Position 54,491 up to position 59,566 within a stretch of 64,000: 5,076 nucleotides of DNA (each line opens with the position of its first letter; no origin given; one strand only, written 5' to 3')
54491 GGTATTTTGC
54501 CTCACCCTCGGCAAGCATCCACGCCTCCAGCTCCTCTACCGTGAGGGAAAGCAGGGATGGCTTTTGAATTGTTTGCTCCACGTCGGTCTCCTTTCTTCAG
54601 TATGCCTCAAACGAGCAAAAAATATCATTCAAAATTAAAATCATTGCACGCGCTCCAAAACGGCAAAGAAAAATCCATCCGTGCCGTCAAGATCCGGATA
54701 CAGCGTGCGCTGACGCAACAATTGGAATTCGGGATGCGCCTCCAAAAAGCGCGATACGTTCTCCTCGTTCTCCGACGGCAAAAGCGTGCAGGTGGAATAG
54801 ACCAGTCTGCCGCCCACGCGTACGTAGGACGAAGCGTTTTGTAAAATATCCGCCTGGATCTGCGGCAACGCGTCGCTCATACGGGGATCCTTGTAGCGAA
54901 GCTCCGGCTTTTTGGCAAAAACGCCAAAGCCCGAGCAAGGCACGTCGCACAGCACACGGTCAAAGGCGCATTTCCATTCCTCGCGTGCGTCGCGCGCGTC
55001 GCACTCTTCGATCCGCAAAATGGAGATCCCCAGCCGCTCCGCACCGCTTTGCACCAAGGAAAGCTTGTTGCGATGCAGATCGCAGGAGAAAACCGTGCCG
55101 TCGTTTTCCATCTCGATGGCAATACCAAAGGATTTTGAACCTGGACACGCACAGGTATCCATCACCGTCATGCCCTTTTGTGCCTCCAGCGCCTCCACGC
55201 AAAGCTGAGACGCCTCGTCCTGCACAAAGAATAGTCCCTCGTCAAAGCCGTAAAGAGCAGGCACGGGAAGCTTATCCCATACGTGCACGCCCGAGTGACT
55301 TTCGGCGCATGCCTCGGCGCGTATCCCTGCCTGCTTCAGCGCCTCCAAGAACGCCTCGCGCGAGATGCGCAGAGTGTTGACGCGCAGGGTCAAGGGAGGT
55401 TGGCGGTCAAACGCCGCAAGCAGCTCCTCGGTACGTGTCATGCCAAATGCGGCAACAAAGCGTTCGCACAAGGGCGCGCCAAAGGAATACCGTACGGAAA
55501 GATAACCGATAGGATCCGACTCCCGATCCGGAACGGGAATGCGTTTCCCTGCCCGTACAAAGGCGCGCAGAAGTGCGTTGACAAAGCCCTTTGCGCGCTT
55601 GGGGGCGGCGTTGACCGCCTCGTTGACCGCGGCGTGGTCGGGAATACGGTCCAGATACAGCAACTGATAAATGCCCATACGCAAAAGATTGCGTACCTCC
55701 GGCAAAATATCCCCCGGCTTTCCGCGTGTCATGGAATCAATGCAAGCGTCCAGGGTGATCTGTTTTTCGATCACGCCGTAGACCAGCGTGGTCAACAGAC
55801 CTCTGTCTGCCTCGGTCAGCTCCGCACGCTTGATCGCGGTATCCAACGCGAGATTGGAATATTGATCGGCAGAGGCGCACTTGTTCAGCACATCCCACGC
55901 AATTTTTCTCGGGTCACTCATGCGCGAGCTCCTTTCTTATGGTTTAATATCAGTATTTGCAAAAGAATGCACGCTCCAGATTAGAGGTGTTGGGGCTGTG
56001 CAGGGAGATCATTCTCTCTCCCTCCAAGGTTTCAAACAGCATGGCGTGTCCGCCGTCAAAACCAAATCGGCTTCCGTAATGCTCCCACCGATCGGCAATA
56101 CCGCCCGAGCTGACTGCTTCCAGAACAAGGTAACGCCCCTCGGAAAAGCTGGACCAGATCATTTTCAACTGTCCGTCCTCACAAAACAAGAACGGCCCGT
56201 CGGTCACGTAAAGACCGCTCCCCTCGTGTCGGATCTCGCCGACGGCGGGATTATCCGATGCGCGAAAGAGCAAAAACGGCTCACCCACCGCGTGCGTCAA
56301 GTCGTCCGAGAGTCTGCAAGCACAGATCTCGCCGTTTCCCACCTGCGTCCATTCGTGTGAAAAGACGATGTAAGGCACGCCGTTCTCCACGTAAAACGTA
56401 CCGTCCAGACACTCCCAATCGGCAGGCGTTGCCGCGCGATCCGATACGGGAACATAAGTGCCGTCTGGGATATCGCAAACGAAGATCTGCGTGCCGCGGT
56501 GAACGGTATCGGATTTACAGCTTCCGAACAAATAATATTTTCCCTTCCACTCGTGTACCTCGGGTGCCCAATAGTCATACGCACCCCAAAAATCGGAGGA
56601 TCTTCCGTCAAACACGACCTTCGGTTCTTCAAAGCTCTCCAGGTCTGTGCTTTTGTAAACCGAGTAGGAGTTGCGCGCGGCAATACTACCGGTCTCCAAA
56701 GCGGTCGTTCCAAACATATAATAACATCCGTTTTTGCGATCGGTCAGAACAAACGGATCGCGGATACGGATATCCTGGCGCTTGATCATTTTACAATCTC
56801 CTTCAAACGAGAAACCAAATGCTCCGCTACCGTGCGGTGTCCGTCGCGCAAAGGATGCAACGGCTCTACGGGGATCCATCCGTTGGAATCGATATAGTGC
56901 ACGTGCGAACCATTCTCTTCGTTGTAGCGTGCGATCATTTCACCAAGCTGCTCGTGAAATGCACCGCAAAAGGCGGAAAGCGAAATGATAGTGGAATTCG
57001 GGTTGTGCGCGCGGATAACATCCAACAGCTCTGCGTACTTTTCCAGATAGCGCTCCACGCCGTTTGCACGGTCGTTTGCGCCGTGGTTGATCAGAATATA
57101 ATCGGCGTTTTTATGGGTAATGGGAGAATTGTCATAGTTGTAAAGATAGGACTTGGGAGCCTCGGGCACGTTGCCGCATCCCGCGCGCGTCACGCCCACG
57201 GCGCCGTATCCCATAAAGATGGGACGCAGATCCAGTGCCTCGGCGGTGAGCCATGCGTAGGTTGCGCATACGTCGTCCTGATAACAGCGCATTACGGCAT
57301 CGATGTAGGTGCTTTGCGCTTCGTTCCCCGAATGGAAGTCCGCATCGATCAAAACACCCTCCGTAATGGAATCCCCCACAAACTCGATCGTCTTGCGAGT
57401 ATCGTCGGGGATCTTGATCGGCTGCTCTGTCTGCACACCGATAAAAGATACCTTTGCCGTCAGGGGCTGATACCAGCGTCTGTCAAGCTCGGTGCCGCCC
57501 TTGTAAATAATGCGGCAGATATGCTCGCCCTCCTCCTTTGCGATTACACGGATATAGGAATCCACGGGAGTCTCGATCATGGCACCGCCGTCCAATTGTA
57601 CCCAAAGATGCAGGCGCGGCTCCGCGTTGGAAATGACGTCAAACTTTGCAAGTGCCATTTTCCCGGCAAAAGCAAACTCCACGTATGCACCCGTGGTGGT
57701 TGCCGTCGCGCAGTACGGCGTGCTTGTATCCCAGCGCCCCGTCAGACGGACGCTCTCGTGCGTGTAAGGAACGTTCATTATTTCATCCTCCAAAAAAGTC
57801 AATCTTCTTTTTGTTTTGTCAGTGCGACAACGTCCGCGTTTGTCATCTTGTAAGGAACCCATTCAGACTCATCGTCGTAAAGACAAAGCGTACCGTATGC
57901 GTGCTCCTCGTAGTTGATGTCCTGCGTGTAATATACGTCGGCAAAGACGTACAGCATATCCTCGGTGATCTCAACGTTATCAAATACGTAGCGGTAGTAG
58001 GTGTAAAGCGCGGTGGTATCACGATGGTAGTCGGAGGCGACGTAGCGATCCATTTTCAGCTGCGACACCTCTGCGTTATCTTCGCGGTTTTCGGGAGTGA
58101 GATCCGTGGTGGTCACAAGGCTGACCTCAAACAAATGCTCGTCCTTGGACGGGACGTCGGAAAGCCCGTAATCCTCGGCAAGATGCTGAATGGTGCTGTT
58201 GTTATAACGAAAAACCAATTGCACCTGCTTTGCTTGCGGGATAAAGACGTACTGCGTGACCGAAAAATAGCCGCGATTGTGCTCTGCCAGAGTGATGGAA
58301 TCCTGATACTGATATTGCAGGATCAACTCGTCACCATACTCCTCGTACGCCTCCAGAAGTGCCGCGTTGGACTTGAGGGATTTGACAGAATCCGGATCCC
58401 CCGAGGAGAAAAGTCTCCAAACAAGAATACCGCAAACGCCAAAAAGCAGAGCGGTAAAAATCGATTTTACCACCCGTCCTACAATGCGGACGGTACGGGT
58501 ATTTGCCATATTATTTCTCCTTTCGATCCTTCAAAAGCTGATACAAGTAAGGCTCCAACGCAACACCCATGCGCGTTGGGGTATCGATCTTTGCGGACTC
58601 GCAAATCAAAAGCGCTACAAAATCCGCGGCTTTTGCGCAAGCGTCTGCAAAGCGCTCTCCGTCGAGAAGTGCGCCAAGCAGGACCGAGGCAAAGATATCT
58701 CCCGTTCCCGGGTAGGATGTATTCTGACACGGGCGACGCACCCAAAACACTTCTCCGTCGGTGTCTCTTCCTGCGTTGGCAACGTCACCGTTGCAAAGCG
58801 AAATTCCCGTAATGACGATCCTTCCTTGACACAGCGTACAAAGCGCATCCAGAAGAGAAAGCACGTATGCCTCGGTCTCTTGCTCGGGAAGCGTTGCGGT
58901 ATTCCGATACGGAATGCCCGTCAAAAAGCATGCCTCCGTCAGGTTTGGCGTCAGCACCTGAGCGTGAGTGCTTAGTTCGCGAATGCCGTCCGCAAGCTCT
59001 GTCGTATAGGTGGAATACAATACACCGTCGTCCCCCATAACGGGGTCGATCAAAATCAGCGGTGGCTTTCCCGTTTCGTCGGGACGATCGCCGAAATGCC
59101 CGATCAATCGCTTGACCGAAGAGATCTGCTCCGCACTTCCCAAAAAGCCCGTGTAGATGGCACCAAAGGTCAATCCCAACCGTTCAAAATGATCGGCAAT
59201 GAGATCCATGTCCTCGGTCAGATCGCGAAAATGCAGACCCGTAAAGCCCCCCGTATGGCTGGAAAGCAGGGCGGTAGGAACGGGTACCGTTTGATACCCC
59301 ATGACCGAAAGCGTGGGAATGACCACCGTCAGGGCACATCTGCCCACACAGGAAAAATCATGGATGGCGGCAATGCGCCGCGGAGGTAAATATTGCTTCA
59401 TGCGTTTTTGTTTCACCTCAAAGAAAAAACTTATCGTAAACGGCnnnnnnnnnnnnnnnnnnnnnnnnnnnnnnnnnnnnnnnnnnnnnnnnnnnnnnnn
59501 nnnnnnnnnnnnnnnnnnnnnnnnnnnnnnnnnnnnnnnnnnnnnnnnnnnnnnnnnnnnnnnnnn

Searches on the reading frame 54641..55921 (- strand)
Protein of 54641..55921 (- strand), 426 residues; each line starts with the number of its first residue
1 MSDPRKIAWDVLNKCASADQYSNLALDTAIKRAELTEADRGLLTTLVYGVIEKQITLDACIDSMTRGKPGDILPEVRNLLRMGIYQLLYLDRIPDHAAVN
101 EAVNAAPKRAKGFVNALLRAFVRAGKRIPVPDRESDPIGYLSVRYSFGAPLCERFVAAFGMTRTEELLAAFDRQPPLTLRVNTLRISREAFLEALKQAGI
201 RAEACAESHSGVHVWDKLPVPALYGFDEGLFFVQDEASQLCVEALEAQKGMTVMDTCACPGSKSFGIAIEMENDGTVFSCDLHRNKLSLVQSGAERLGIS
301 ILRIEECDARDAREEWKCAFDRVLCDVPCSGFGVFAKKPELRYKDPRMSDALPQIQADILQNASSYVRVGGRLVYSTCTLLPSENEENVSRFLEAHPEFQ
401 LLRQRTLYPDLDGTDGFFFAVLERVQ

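Call 34: search_protein_families(library=pfam, proteins=[window:54641-55921:-], max_evalue=0.0001)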
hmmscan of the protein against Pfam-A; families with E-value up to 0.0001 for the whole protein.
window:54641-55921:- (426 aa): 5 families
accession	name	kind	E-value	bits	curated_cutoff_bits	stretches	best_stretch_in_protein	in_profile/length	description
PF01189.24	Methyltr_RsmB-F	-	2.5e-38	132.2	27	1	244-421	3-197/199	16S rRNA methyltransferase RsmB/F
PF01029.23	NusB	-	5.2e-28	98.5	23.1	1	3-123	2-133/133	NusB family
PF22458.1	RsmF-B_ferredox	-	3.5e-16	59.5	27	1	151-220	5-73/74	Methyltr_RsmF/B-like, ferredoxin-like domain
PF13847.12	Methyltransf_31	-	3.1e-07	30.6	27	1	248-379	2-113/145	Methyltransferase domain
PF17125.10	Methyltr_RsmF_N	-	5.5e-05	23.9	34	0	161-235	15-85/86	N-terminal domain of 16S rRNA methyltransferase RsmF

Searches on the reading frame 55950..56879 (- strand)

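Call 34: search_protein_families(library=pfam, proteins=[window:55950-56879:-], max_evalue=0.0001)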
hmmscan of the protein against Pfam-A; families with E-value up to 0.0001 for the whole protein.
window:55950-56879:- (309 aa): 1 family
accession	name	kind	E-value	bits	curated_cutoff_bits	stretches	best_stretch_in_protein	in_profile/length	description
PF04616.20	Glyco_hydro_43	-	2.8e-30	106.1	32.2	1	39-298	10-264/288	Glycosyl hydrolases family 43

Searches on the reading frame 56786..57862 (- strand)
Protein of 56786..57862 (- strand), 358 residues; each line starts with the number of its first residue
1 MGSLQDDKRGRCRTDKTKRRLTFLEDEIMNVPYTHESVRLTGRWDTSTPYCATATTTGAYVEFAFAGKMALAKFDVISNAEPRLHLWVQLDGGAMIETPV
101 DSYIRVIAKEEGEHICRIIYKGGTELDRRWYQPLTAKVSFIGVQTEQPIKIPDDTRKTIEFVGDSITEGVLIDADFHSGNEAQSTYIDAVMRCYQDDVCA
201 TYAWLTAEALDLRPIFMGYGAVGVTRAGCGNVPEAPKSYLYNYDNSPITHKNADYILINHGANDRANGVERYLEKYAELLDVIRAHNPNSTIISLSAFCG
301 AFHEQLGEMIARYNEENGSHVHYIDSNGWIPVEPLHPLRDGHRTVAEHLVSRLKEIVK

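Call 34: search_protein_families(library=pfam, proteins=[window:56786-57862:-], max_evalue=0.0001)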
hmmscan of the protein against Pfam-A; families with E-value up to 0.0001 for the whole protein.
window:56786-57862:- (358 aa): 1 family
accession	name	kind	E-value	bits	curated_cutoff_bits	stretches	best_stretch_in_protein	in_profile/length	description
PF13472.12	Lipase_GDSL_2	-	3.3e-09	37.9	32.9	1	161-343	1-177/178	GDSL-like Lipase/Acylhydrolase family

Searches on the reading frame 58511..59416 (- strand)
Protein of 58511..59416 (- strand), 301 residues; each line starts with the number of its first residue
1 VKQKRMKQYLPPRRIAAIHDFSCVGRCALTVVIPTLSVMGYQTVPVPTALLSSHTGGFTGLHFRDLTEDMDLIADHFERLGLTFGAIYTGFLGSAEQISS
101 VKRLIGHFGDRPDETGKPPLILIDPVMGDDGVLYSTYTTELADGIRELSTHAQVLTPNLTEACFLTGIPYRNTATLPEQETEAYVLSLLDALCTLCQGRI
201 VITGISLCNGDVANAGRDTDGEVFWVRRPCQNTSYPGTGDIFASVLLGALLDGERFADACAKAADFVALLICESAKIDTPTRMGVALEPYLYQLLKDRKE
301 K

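Call 34: search_protein_families(library=pfam, proteins=[window:58511-59416:-], max_evalue=0.0001)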
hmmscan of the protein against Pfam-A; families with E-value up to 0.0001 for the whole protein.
window:58511-59416:- (301 aa): 2 families
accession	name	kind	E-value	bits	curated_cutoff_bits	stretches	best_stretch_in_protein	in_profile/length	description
PF08543.17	Phos_pyr_kin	-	3.3e-15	56.6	27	1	34-277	13-238/246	Phosphomethylpyrimidine kinase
PF00294.29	PfkB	-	2.6e-07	30.7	25.8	1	141-275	173-294/302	pfkB family carbohydrate kinase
